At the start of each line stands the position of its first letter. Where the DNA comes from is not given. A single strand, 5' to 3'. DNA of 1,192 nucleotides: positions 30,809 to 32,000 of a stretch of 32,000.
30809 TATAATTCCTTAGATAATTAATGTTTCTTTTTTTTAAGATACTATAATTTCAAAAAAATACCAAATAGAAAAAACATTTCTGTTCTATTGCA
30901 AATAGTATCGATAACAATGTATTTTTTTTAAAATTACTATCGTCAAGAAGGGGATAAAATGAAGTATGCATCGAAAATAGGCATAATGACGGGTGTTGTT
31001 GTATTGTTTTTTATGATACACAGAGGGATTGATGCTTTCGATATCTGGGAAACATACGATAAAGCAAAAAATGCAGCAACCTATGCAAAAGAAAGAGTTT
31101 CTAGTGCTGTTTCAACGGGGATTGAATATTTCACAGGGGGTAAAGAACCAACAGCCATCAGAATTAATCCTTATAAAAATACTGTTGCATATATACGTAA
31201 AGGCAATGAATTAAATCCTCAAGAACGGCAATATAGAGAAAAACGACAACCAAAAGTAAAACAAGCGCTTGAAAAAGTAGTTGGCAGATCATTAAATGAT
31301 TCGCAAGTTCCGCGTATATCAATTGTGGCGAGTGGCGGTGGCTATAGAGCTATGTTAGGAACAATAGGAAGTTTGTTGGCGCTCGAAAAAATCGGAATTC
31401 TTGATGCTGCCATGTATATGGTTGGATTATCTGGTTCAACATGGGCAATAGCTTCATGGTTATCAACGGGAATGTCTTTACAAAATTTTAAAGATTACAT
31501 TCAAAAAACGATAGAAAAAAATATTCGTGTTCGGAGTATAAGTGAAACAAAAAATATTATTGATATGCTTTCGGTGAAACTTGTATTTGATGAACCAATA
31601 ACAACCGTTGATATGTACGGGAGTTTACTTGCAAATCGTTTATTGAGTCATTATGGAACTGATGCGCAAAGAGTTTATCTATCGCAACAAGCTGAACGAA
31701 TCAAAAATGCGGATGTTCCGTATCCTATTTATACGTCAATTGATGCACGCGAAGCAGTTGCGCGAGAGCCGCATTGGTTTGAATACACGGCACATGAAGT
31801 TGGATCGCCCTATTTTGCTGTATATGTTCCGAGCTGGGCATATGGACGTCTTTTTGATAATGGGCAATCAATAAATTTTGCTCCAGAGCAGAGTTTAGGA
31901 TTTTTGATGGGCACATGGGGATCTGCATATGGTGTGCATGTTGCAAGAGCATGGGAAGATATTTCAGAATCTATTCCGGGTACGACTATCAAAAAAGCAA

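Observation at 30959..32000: Eukaryote-like cytosolic-phospholipase-A2-type lipase with an N-terminal membrane anchor (ORF missing from the supplied track)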

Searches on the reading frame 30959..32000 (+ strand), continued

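Call 13: search_protein_families(library=pfam, proteins=[P0001], max_evalue=0.01)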
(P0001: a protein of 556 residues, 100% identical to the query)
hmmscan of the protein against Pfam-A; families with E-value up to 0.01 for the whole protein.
P0001 (556 aa): 1 family
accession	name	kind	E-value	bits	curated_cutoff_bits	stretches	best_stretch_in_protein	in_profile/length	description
PF01735.24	PLA2_B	-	6.6e-26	91.2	23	1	120-416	1-327/491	Lysophospholipase catalytic domain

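Call 19: find_related_loci(query=A2, collection=genome_contigs, flank=6000)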
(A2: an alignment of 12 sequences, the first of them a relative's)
Query A2 (556 aa) in genome_contigs; peptide patterns used: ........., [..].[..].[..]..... (x = any residue, [..] = any of these).
598 stretches matched a pattern (row limit reached: there are more); 67 encode a relative of the query (tblastn E <= 1e-3); 65 distinct loci.
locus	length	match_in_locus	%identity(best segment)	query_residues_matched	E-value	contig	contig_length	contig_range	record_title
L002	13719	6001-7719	66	1-553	0e+0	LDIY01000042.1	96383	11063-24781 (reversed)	MAG: candidate division TM6 bacterium SOIL31 contig_27007, whole genome shotgun sequence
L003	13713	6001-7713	65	1-551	0e+0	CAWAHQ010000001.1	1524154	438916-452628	MAG: uncultured bacterium isolate MFD04434.bin.1.151 genome assembly, contig: contig_34089, whole genome shotgun sequenc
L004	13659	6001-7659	48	11-554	2e-180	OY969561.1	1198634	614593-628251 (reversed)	MAG: uncultured bacterium isolate MFD01633.bin.c.3 genome assembly, chromosome: 1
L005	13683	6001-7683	46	6-554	4e-173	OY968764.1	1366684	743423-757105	MAG: uncultured bacterium isolate MFD05512.bin.c.17 genome assembly, chromosome: 1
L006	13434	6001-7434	46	69-547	9e-145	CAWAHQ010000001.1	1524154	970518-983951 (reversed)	MAG: uncultured bacterium isolate MFD04434.bin.1.151 genome assembly, contig: contig_34089, whole genome shotgun sequenc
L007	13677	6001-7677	41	1-553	9e-144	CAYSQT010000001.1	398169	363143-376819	MAG TPA_asm: uncultured Pseudomonadota bacterium isolate SRP193066_co2_45 genome assembly, contig: NODE_8_length_398169_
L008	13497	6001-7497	45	66-553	4e-137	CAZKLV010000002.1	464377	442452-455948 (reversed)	MAG TPA_asm: uncultured Pseudomonadota bacterium isolate SRP262948_co1_104 genome assembly, contig: NODE_6_length_464377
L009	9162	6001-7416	43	76-553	6e-130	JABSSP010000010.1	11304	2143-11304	MAG: Candidatus Dependentiae bacterium isolate DT_115 DT-Vermiphilaceae-1_scaffold_10, whole genome shotgun sequence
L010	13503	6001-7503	41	62-553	7e-125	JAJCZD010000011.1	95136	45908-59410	MAG: Candidatus Dependentiae bacterium isolate OFTM184 OFTM184_10, whole genome shotgun sequence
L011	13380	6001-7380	44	89-553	7e-125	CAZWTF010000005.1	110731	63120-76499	MAG TPA_asm: uncultured Pseudomonadota bacterium isolate SRP193066_co1_32 genome assembly, contig: NODE_219_length_11073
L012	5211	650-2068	43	67-546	1e-124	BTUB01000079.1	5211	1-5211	MAG: Candidatus Babeliales bacterium AMX-MBFR-12 DNA, sequence079, whole genome shotgun sequence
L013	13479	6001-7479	43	72-553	2e-120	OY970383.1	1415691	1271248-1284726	MAG: uncultured bacterium isolate MFD09671.bin.c.5 genome assembly, chromosome: 1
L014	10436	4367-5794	42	66-546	5e-120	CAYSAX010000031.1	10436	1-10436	MAG TPA_asm: uncultured Pseudomonadota bacterium isolate SRP302447_co2_787 genome assembly, contig: NODE_17951_length_10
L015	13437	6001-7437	42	66-550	7e-118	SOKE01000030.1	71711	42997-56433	MAG: Candidatus Dependentiae bacterium isolate E44_bin52 NODE_65_length_71711_cov_6.775525, whole genome shotgun sequenc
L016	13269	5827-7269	41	66-546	1e-120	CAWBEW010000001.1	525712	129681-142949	MAG: uncultured bacterium isolate MFD09495.bin.3.65 genome assembly, contig: contig_4771, whole genome shotgun sequence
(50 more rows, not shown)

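Call 20: list_cluster_members(proteins=[P0118, P0119, P0117, P0115, P0109, P0100, P0016, P0020, P0049, P0113])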
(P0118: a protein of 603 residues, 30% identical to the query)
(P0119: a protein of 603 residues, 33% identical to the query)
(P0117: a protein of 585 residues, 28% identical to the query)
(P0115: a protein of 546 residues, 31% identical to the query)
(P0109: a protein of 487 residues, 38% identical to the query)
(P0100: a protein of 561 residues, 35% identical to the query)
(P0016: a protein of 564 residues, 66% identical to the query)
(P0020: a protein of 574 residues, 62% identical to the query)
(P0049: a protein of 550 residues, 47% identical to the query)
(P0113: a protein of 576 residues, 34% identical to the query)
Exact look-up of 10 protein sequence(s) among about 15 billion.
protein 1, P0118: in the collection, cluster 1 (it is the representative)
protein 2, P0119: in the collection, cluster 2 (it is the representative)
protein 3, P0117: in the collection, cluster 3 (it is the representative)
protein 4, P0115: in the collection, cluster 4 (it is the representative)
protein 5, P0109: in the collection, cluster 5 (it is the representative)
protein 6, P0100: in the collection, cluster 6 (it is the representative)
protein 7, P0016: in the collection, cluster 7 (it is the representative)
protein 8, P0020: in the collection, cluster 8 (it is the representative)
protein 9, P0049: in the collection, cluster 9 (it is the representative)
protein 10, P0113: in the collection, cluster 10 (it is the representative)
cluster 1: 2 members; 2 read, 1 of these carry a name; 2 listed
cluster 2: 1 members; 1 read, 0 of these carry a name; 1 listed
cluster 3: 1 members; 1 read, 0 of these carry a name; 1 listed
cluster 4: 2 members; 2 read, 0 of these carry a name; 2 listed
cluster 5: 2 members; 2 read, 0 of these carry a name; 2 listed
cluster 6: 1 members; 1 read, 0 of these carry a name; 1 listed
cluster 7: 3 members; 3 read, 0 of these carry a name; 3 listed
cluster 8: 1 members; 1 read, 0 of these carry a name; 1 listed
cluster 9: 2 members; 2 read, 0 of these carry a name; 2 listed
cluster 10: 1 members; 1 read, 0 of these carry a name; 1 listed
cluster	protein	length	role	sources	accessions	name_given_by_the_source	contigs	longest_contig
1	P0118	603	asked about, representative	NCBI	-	-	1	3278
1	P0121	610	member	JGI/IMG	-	hypothetical protein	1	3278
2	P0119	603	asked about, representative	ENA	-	-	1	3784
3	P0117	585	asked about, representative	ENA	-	-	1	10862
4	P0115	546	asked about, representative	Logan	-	-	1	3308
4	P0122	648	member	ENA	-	-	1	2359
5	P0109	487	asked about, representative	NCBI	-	-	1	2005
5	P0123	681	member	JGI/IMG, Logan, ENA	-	-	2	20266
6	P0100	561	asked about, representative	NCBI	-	-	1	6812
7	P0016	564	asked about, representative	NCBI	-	-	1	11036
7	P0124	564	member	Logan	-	-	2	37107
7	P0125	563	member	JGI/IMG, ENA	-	-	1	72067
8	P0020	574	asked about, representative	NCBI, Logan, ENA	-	-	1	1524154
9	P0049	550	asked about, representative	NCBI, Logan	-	-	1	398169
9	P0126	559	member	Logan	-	-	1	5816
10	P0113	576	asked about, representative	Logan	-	-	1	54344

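Call 26: find_homologous_proteins(query=A1, max_evalue=0.00001)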
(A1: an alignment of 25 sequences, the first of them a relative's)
Query A1 (25 sequences) (556 aa, profile of the alignment): 396 proteins with E <= 0.00001 among 8000 candidates; the best 120 are listed.
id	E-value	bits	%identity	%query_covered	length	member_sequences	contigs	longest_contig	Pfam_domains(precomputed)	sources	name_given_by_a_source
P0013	1.9e-226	771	70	99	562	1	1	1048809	PF01735.24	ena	-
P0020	1.5e-224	765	65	99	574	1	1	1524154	PF01735.24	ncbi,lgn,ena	-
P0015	1.3e-221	755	69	99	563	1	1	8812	PF01735.24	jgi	jgi:phospholipase A2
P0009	5.5e-221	753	68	100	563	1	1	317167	PF01735.24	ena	-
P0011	1.1e-220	752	68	99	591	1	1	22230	PF01735.24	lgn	-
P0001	1.8e-220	751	100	100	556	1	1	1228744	PF01735.24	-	-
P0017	1.1e-219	749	63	100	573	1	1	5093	PF01735.24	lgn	-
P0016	1.1e-219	749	67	100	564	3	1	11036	PF01735.24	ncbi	-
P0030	1.1e-219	749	56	99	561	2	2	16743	PF01735.24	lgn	-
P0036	2.5e-219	747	54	99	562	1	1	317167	PF01735.24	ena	-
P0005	1.6e-217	741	71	100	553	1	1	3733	PF01735.24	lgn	-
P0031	4.0e-217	740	56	99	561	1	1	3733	PF01735.24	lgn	-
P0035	2.7e-216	737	53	99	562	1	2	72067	PF01735.24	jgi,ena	-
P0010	3.9e-216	737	70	100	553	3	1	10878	PF01735.24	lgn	-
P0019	7.9e-216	736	66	99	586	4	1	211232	PF01735.24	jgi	-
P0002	8.9e-216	736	79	99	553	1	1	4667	PF01735.24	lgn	-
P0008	1.1e-215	735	71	99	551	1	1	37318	PF01735.24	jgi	jgi:hypothetical protein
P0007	4.5e-214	730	70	100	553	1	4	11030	PF01735.24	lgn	-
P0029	1.1e-213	729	63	100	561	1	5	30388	PF01735.24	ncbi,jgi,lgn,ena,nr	ncbi:MAG TPA: hypothetical protein VJJ26_04250 [Candidatus Babeliales bacterium]|nr:hypothetical pro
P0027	1.4e-213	728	62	99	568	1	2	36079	PF01735.24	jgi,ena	-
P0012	1.5e-213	728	72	99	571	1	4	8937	PF01735.24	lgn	-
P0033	1.2e-212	725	63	94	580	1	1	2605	PF01735.24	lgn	-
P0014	1.6e-212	725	72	99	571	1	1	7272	PF01735.24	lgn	-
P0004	1.7e-212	725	72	98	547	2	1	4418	PF01735.24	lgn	-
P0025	3.4e-212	724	61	99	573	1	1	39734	PF01735.24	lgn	-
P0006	5.1e-212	723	74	97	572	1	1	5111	PF01735.24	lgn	-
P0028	8.3e-212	723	60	99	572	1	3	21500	PF01735.24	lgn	-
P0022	1.2e-210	719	61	99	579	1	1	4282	PF01735.24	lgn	-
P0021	6.2e-209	713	64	100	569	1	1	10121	PF01735.24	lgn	-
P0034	6.9e-209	713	58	99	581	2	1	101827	PF01735.24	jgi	jgi:cytosolic phospholipase A2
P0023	3.6e-208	711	69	90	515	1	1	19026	PF01735.24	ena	-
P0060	7.0e-208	710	44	87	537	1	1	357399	PF01735.24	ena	-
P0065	2.0e-207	708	43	92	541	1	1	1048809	PF01735.24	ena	-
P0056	2.5e-207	708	45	87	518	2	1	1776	PF01735.24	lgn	-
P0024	4.4e-207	707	57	99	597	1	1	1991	PF01735.24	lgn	-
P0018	1.5e-206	705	67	100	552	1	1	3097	PF01735.24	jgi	jgi:phospholipase A2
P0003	2.2e-206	705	72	99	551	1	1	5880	PF01735.24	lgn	-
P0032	2.3e-206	705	57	98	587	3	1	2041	PF01735.24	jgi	-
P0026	2.5e-205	701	65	93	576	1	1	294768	PF01735.24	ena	-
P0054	1.6e-202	692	47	87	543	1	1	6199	PF01735.24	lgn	-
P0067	5.7e-202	690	43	87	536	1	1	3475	PF01735.24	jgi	jgi:phospholipase A2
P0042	1.2e-198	679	49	87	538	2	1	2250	PF01735.24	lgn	-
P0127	2.9e-198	678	49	94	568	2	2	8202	PF01735.24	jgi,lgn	jgi:phospholipase A2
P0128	5.0e-198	677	51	88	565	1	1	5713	PF01735.24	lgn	-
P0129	2.7e-197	675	50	87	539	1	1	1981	PF01735.24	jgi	jgi:phospholipase A2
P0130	3.4e-197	674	50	88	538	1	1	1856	PF01735.24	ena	-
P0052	4.2e-196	671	46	88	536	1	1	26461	PF01735.24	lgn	-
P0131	1.0e-195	669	47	98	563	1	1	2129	PF01735.24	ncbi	-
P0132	3.5e-195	668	48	97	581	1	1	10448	PF01735.24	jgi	jgi:hypothetical protein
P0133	5.1e-195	667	47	97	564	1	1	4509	PF01735.24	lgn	-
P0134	5.2e-195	667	51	88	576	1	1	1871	PF01735.24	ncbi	-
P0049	5.6e-195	667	45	87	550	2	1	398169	PF01735.24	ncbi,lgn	-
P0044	6.1e-195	667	49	88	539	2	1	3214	PF01735.24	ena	-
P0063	4.2e-194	664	44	88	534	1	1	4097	PF01735.24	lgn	-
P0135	1.0e-193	663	48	94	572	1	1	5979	PF01735.24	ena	-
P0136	1.2e-193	663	46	99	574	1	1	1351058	PF01735.24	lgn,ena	-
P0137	1.8e-193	662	46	93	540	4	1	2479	PF01735.24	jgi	jgi:hypothetical protein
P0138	4.6e-193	661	48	99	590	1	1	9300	PF01735.24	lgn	-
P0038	5.0e-193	661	48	97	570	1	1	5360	PF01735.24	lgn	-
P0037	5.4e-193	660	48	99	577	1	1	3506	PF01735.24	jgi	jgi:phospholipase A2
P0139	6.1e-192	657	47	99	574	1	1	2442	PF01735.24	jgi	jgi:phospholipase A2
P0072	7.8e-191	653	44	90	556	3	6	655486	PF01735.24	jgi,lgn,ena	jgi:phospholipase A2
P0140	8.7e-191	653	48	99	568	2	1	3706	PF01735.24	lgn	-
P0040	1.1e-190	653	50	92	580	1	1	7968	PF01735.24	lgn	-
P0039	2.8e-190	652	50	87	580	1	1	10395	PF01735.24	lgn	-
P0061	6.5e-190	650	46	87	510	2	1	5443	PF01735.24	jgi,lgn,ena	-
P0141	2.0e-189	649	49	94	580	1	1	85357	PF01735.24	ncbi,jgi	jgi:phospholipase A2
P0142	3.1e-189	648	48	98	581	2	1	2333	PF01735.24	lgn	-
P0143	3.7e-189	648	48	98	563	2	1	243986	PF01735.24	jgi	jgi:phospholipase A2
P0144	5.4e-189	647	46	99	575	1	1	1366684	PF01735.24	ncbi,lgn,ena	-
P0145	5.4e-189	647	43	98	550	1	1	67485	PF01735.24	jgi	jgi:phospholipase A2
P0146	7.9e-189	647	51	88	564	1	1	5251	PF01735.24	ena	-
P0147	1.1e-188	646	48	99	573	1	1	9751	PF01735.24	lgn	-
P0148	1.2e-188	646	47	88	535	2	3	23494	PF01735.24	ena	-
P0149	3.1e-188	645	47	99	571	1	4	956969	PF01735.24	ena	-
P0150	1.5e-187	643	46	87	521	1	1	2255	PF01735.24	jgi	jgi:cytosolic phospholipase A2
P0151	2.4e-187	642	46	99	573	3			PF01735.24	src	-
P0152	4.8e-187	641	46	99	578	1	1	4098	PF01735.24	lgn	-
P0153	6.9e-186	637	50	89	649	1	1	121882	PF01735.24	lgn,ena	-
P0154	2.4e-185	635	46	86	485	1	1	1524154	PF01735.24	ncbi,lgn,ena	-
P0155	2.6e-185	635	44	99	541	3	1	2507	PF01735.24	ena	-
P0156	4.6e-185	634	47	86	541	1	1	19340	PF01735.24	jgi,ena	-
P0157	1.4e-184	633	49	88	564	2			PF01735.24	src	-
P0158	2.4e-184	632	48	89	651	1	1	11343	PF01735.24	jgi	-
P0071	1.2e-183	630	47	86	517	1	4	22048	PF01735.24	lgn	-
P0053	4.2e-183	628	47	87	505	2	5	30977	PF01735.24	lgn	-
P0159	6.0e-183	627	48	88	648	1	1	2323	PF01735.24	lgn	-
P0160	8.6e-183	627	45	87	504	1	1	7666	PF01735.24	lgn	-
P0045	2.1e-182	626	47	92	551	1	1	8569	PF01735.24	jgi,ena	-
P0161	5.7e-182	624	45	88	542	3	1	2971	PF01735.24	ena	-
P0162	7.3e-182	624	44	88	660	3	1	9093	PF01735.24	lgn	-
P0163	9.9e-182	623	49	89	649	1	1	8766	PF01735.24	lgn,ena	-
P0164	1.8e-181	622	47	87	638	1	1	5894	PF01735.24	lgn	-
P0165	2.5e-181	622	48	87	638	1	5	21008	PF01735.24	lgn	-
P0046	2.2e-180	619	47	87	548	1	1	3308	PF01735.24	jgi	jgi:phospholipase A2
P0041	9.8e-180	617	49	86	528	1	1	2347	PF01735.24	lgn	-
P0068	3.8e-178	611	44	91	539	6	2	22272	PF01735.24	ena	-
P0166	9.0e-178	610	42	99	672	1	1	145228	PF01735.24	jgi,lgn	-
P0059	2.2e-177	609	44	88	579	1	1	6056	PF01735.24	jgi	-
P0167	7.8e-176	604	44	88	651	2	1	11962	PF01735.24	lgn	-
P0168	1.3e-175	603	43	88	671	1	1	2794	PF01735.24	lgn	-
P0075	1.5e-175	603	46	84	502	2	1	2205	PF01735.24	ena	-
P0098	3.1e-175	602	32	85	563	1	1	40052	PF01735.24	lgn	-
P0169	4.8e-175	601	45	88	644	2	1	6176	PF01735.24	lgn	-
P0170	6.7e-175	601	45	88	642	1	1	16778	PF01735.24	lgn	-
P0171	3.5e-174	598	44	88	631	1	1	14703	PF01735.24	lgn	-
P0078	5.2e-173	595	45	84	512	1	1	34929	PF01735.24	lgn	-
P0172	7.6e-173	594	39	99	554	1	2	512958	PF01735.24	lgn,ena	-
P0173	7.8e-173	594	44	88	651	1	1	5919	PF01735.24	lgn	-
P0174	8.0e-173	594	40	86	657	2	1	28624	PF01735.24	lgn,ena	-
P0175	8.1e-173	594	46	87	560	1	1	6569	PF01735.24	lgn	-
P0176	5.3e-172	591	42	92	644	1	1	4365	PF01735.24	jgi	-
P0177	7.8e-172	591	43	88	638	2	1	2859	PF01735.24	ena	-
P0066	8.1e-172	591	45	88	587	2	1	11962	PF01735.24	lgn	-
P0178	1.0e-171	590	45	84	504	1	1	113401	PF01735.24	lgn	-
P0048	3.7e-171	588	43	98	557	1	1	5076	PF01735.24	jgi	jgi:phospholipase A2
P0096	9.5e-171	587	34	96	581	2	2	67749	PF01735.24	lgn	-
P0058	1.0e-170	587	42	98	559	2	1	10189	PF01735.24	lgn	-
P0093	1.1e-170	587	35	85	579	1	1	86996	PF01735.24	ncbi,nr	ncbi:MAG: hypothetical protein P4L22_06840 [Candidatus Babeliales bacterium]|nr:hypothetical protein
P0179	1.3e-170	587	41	88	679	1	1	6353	PF01735.24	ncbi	-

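Call 39: predict_structure(alignment_id=A1)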
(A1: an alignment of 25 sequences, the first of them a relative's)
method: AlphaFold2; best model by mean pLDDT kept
length: 556 residues; sequences in the alignment: 25
mean_pLDDT: 85.7   pTM: 0.86
mean pLDDT of the five models: 85.7, 85.4, 85.1, 84.3, 84.1
residues with pLDDT >= 90: 349; 70-90: 115; 50-70: 55; < 50: 37
segments of 3 or more residues with pLDDT < 50: 1-6, 19-37, 51-57, 324-327
pLDDT, mean of each block of 10 residues (from residue 1): 49 55 37 46 51 50 81 94 96 98 98 97 93 97 98 96 97 98 93 85 89 88 94 94 97 97 72 96 96 96 95 95 54 73 77 65 79 93 92 90 95 96 87 95 93 93 95 83 93 91 77 86 95 97 98 86
secondary structure, 60 per line:
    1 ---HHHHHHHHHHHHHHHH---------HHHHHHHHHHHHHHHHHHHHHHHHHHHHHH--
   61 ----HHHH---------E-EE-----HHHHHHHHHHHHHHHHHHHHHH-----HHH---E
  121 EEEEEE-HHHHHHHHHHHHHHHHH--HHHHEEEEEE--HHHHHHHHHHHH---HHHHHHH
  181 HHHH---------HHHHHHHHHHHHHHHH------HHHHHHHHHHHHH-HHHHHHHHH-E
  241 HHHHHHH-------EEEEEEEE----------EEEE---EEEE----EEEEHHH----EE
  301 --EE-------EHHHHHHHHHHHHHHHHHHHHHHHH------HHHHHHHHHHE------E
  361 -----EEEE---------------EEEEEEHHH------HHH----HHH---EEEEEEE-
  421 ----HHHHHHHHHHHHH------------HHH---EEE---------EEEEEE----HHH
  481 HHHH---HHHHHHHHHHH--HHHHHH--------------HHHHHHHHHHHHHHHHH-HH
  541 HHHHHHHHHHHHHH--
elements in order: H4-19 H29-58 H65-68 H87-108 E120-126 H128-144 H147-150 E151-156 H159-170 H174-184 H194-209 H216-228 H230-238 H241-247 E255-262 E273-276 E280-283 E288-291 H313-336 H343-352 E366-369 E385-390 E413-419 H425-437 E456-458 E468-473 H478-484 H488-498 H501-506 H521-537 H539-554

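Call 41: find_encoding_contigs(protein=P0117, flank=6000, max_places=2)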
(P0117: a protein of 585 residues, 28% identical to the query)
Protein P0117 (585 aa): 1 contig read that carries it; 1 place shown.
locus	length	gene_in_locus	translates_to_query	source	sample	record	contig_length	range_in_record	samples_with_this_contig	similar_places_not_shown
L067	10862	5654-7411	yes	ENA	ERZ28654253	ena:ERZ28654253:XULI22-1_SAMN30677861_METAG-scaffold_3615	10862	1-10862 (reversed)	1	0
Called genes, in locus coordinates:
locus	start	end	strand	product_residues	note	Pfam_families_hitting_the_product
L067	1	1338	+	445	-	?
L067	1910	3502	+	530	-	PF00069:Pkinase, PF07714:PK_Tyr_Ser-Thr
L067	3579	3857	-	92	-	-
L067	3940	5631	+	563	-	PF19254:DUF5901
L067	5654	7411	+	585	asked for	PF01735:PLA2_B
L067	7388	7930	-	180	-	PF00702:Hydrolase, PF13419:HAD_2, PF13242:Hydrolase_like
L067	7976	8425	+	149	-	-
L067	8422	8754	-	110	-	-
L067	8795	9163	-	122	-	-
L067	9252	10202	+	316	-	PF01028:Topoisom_I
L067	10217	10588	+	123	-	-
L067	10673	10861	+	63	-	?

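Call 42: find_encoding_contigs(protein=P0119, flank=6000, max_places=2)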
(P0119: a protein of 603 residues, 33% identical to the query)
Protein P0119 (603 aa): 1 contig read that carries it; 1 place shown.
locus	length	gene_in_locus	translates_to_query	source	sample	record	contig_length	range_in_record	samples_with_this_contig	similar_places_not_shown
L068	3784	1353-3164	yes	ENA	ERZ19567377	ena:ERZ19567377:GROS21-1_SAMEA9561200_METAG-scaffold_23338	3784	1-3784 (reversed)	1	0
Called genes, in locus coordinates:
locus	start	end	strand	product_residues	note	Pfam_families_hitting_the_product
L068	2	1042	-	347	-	?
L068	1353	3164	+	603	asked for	PF01735:PLA2_B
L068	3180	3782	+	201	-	?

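Call 43: find_encoding_contigs(protein=P0113, flank=8000, max_places=2)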
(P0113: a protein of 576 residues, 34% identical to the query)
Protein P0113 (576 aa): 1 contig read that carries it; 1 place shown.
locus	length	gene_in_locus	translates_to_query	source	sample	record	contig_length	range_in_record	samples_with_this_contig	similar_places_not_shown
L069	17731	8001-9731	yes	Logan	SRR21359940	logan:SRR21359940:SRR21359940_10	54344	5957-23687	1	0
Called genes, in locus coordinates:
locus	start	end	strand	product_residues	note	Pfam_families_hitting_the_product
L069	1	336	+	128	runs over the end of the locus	-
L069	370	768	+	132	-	-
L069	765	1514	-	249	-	-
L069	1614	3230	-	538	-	-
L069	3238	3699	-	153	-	PF01243:PNPOx_N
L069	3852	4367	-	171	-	PF14316:DUF4381 (weak)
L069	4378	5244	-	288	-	PF01882:DUF58, PF13519:VWA_2 (weak)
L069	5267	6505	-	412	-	PF02403:Seryl_tRNA_N, PF00587:tRNA-synt_2b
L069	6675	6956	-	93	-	PF00216:Bac_DNA_binding, PF18291:HU-HIG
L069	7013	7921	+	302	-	PF01026:TatD_DNase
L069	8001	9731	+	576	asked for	PF01735:PLA2_B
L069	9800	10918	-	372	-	PF18845:baeRF_family3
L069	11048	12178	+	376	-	-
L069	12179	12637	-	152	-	PF04307:YdjM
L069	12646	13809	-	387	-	PF08486:SpoIID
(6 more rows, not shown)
